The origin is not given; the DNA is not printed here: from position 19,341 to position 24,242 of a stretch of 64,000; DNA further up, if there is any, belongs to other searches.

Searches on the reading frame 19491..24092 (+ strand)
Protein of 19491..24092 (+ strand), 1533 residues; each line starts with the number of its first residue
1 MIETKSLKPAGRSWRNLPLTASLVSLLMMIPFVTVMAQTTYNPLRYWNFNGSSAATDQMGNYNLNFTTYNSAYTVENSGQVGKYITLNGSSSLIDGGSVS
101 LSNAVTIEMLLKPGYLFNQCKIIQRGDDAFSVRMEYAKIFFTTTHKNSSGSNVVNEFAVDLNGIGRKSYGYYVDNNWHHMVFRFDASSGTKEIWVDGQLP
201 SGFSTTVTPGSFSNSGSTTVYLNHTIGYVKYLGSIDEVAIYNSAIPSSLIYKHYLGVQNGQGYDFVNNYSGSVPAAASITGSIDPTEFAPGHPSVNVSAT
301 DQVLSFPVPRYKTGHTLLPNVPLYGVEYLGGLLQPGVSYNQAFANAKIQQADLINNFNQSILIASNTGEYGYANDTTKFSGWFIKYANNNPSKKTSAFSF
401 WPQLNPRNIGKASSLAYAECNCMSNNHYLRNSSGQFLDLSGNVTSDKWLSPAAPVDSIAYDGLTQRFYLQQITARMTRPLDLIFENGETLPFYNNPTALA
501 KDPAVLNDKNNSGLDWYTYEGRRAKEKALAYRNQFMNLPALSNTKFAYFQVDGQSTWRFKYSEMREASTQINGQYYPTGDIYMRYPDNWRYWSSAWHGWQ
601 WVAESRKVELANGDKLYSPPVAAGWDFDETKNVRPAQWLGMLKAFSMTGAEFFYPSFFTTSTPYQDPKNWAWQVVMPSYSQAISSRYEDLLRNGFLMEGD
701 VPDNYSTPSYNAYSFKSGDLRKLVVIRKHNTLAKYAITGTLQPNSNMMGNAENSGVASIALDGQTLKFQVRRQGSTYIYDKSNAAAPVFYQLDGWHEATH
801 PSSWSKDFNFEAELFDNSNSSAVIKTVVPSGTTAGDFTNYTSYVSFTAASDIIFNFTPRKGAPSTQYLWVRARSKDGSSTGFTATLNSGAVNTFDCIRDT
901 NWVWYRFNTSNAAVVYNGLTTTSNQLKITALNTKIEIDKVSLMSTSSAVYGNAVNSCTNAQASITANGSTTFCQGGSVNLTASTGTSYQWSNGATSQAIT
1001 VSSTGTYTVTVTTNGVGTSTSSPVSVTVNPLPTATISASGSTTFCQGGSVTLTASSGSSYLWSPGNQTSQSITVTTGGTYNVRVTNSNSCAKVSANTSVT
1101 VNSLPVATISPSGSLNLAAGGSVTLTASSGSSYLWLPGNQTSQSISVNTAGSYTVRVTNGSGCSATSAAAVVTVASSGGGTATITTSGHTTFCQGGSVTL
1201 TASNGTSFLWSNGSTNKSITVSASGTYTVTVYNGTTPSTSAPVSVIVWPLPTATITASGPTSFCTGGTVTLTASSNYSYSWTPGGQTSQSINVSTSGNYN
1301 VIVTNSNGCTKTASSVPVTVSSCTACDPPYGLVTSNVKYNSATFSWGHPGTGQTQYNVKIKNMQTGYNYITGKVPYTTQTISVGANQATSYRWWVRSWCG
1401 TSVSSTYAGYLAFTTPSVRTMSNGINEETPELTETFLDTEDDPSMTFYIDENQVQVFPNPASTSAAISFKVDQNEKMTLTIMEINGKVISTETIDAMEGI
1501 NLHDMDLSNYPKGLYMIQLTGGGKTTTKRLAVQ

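Call 10: search_protein_families(library=pfam, proteins=[window:19491-24092:+], max_evalue=0.001)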
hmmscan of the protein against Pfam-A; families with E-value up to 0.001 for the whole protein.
window:19491-24092:+ (1533 aa): 2 families
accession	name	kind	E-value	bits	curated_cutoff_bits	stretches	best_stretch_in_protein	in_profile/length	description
PF18962.6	Por_Secre_tail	-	4.9e-12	46.4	27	1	1456-1532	1-75/75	Secretion system C-terminal sorting domain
PF00801.26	PKD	-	4.8e-10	39.7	23.5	0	1034-1101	2-80/80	PKD domain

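Call 20: find_homologous_proteins(query=window:19491-24092:+, max_evalue=1e-20)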
Query window:19491-24092:+ (1533 aa): 190 proteins with E <= 1e-20 among 8000 candidates; the best 120 are listed.
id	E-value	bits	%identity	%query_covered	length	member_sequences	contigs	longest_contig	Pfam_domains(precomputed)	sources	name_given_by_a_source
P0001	0.0e+0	3457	100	100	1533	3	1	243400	PF00801.27,PF25942.1,PF18962.8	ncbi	-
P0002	0.0e+0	2700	78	99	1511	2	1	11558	PF00801.27,PF18962.8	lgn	-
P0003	0.0e+0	2690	73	86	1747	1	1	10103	PF13895.13,PF00801.27,PF25942.1,PF18962.8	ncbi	-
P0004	0.0e+0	2449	70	98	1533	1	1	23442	PF25942.1,PF18962.8,PF00041.28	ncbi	-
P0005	0.0e+0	2364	67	85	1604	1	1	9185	PF14054.12,PF00801.27,PF25942.1,PF18962.8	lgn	-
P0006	0.0e+0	2341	54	84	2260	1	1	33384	PF14054.12,PF00801.27,PF25942.1,PF18962.8,PF19081.7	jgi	jgi:hypothetical protein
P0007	0.0e+0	2333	65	85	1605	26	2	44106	PF00801.27,PF18962.8,PF00041.28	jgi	jgi:hypothetical protein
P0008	0.0e+0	2296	67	98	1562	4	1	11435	PF14054.12,PF13895.13,PF00801.27,PF25942.1,PF18962.8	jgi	jgi:hypothetical protein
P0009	0.0e+0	2276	64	86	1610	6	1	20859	PF14054.12,PF13895.13,PF00801.27,PF25942.1,PF18962.8,PF08329.17,PF19081.7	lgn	-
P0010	0.0e+0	2259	65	86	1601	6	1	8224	PF00801.27,PF25942.1,PF18962.8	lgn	-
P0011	0.0e+0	2255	60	86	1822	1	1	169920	PF00801.27,PF25942.1,PF18962.8,PF22898.3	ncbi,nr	ncbi:MAG TPA: T9SS type A sorting domain-containing protein [Bacteroidia bacterium]|nr:T9SS type A s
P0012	0.0e+0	2250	64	83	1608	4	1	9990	PF14054.12,PF00801.27,PF18962.8,PF00041.28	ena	-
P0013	0.0e+0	2201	53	85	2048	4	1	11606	PF14054.12,PF25942.1,PF19081.7,PF00041.28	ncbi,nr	ncbi:MAG TPA: hypothetical protein PKD91_02210 [Bacteroidia bacterium]|nr:hypothetical protein [Bact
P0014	0.0e+0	2193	63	86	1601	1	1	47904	PF00801.27,PF25942.1,PF18962.8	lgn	-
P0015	0.0e+0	2193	47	88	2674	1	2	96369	PF18962.8,PF19081.7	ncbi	-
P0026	0.0e+0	1731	53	85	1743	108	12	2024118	PF00801.27,PF18962.8,PF19081.7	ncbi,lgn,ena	ncbi:MAG: T9SS type A sorting domain-containing protein [Bacteroidia bacterium]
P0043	0.0e+0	1585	56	70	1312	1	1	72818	PF18962.8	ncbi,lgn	-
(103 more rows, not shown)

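Call 22: find_encoding_contigs(protein=P0043, flank=6000, max_places=3)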
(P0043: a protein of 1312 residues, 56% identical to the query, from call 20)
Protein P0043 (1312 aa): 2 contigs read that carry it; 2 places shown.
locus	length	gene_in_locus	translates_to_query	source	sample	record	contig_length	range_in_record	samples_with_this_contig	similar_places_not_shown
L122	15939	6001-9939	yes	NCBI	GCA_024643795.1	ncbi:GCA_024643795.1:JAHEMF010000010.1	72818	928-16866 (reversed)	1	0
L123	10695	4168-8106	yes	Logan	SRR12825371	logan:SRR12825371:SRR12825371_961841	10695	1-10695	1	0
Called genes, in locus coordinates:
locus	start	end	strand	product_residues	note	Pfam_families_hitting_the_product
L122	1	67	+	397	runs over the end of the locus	PF01966:HD, PF19276:HD_assoc_2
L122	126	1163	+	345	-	PF04613:LpxD, PF21711:DCTN5 (faint), PF25084:LbH_EIF2B, PF00132:Hexapep, PF14602:Hexapep_2 (weak), PF00132:Hexapep, PF25084:LbH_EIF2B (weak), PF00132:Hexapep (weak), +1 more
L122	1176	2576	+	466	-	PF03331:LpxC, PF07977:FabA, PF22817:ApeP-like, PF22818:ApeI-like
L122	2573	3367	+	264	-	PF25084:LbH_EIF2B (faint), PF25087:GMPPB_C, PF00132:Hexapep, PF13720:Acetyltransf_11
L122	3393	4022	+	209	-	PF00005:ABC_tran, PF13304:AAA_21 (faint)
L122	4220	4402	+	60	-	-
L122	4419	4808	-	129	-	-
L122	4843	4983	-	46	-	-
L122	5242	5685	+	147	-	PF18962:Por_Secre_tail (faint), PF13585:CHU_C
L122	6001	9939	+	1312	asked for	PF18962:Por_Secre_tail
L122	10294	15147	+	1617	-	PF25059:FN3_DSCAM-DSCAML_C (faint), PF00041:fn3 (weak), PF18962:Por_Secre_tail (weak)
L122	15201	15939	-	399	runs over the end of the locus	PF07075:NamZ_N, PF20732:NamZ_C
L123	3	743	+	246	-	?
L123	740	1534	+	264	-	PF25084:LbH_EIF2B (faint), PF25087:GMPPB_C, PF00132:Hexapep, PF13720:Acetyltransf_11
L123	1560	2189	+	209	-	PF00005:ABC_tran, PF13304:AAA_21 (faint)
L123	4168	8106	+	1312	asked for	PF18962:Por_Secre_tail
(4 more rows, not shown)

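Call 53: find_encoding_contigs(protein=P0001, flank=1000, max_places=3)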
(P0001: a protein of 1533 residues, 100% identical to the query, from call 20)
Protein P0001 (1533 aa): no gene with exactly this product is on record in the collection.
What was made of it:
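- Tried and rejected: An exact look-up of the source cargo protein found no contig (call 53), so the rest of the source genome could not be read.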

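Call 62: find_encoding_contigs(protein=P0002, flank=2500, max_places=2)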
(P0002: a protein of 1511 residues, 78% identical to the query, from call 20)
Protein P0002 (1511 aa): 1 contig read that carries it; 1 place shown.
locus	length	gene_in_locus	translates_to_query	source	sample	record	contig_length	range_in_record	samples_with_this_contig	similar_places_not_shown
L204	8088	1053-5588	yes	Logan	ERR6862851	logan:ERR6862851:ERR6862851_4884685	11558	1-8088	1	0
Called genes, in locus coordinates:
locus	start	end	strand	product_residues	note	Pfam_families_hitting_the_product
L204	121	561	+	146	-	PF13585:CHU_C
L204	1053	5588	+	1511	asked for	PF00801:PKD (faint), PF18962:Por_Secre_tail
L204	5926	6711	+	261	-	PF18962:Por_Secre_tail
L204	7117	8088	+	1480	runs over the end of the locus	?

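Call 63: find_encoding_contigs(protein=P0004, flank=2500, max_places=2)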
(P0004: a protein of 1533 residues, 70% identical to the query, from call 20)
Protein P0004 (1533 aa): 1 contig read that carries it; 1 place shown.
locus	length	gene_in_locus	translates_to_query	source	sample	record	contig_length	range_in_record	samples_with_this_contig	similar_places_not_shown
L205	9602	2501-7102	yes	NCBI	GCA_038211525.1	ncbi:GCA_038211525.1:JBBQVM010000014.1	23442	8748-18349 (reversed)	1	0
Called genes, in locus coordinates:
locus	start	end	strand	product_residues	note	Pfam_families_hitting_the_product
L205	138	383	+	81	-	-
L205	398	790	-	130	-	-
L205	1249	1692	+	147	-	PF13585:CHU_C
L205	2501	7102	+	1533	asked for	PF25942:Ig_halo (faint), PF00041:fn3 (weak), PF18962:Por_Secre_tail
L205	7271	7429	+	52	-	-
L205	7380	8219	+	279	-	PF18962:Por_Secre_tail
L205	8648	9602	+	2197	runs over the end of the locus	PF14054:DUF4249 (faint), PF19081:Ig_7 (faint), PF00041:fn3 (faint), PF02883:Alpha_adaptinC2 (faint), PF25942:Ig_halo (faint), PF25059:FN3_DSCAM-DSCAML_C (faint)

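Call 64: find_encoding_contigs(protein=P0003, flank=2500, max_places=2)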
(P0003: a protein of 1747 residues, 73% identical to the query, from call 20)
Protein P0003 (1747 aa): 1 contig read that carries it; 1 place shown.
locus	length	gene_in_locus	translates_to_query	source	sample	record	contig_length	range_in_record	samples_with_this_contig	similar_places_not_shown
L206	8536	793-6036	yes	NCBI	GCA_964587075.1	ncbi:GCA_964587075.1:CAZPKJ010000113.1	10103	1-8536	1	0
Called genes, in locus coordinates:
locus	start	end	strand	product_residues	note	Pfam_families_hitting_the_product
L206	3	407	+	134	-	?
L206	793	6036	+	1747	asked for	PF25942:Ig_halo (faint), PF00801:PKD (faint), PF13895:Ig_2 (faint), PF18962:Por_Secre_tail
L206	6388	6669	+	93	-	-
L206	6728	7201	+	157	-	PF18962:Por_Secre_tail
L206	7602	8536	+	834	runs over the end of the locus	?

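Call 65: find_encoding_contigs(protein=P0026, flank=2500, max_places=3)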
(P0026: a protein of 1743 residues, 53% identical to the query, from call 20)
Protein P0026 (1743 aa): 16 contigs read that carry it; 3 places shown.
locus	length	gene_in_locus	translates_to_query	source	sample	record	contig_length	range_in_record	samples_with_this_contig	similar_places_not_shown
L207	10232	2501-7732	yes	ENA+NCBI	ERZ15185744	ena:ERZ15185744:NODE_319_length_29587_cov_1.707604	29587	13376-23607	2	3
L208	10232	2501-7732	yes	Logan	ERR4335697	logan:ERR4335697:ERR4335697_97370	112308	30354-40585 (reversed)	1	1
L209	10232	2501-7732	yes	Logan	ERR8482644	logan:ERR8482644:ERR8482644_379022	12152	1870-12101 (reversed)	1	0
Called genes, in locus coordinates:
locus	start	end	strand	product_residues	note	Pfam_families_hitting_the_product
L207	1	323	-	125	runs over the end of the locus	-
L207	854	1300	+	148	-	PF13585:CHU_C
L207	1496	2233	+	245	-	-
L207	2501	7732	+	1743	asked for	PF19081:Ig_7 (faint), PF00801:PKD (faint), PF18962:Por_Secre_tail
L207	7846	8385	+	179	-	PF00877:NLPC_P60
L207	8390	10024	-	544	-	PF00171:Aldedh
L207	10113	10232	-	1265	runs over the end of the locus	PF00989:PAS (faint), PF13188:PAS_8 (faint), PF08447:PAS_3 (weak), PF08448:PAS_4 (weak), PF00512:HisKA, PF02518:HATPase_c, PF00072:Response_reg, PF01627:Hpt, +1 more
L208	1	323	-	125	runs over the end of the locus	-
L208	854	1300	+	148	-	PF13585:CHU_C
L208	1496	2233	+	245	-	-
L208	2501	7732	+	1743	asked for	PF19081:Ig_7 (faint), PF00801:PKD (faint), PF18962:Por_Secre_tail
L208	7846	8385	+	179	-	PF00877:NLPC_P60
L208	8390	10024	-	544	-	PF00171:Aldedh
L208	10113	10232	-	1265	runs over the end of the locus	PF00989:PAS (faint), PF13188:PAS_8 (faint), PF08447:PAS_3 (weak), PF08448:PAS_4 (weak), PF00512:HisKA, PF02518:HATPase_c, PF00072:Response_reg, PF01627:Hpt, +1 more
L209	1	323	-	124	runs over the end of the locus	?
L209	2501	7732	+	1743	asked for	PF19081:Ig_7 (faint), PF00801:PKD (faint), PF18962:Por_Secre_tail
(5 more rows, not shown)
